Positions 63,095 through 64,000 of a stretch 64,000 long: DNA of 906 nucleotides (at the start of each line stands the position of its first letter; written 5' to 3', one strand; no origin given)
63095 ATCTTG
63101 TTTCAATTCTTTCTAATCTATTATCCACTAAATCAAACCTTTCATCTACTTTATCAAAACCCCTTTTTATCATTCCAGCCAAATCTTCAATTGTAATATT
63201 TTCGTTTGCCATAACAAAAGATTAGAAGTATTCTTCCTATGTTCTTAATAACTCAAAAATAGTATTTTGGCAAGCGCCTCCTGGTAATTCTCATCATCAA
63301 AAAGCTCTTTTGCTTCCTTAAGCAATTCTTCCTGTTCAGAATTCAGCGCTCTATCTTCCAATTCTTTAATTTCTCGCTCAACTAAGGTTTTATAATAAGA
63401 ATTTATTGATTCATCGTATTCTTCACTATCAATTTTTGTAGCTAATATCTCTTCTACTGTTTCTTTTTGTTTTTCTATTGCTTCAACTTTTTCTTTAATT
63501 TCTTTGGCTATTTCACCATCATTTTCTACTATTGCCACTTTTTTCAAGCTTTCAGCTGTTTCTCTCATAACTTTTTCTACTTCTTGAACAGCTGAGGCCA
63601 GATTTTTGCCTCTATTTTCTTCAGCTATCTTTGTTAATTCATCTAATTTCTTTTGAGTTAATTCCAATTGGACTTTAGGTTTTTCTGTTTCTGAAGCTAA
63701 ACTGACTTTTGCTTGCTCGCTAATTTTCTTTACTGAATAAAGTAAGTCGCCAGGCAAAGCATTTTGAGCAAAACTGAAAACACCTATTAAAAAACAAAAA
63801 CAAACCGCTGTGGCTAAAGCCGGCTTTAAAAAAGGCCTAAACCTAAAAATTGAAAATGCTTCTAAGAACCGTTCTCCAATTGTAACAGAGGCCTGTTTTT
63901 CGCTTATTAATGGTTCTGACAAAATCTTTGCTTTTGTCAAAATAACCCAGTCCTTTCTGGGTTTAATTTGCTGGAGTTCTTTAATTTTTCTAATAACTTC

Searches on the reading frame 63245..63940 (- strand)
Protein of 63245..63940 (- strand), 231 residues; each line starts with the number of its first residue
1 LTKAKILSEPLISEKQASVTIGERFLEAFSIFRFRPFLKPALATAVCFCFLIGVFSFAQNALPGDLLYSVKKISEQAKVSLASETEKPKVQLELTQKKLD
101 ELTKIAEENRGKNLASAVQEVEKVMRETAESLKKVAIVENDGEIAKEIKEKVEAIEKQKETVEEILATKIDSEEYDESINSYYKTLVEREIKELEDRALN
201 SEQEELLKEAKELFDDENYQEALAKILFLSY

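Call 47: search_protein_families(library=pfam, proteins=[window:63245-63940:-], max_evalue=0.00001)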
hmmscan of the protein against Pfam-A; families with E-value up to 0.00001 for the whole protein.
window:63245-63940:- (231 aa): 1 family
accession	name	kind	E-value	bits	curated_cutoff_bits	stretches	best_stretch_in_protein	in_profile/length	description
PF18915.5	DUF5667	-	5.5e-09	36.8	27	1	61-164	2-98/99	Domain of unknown function (DUF5667)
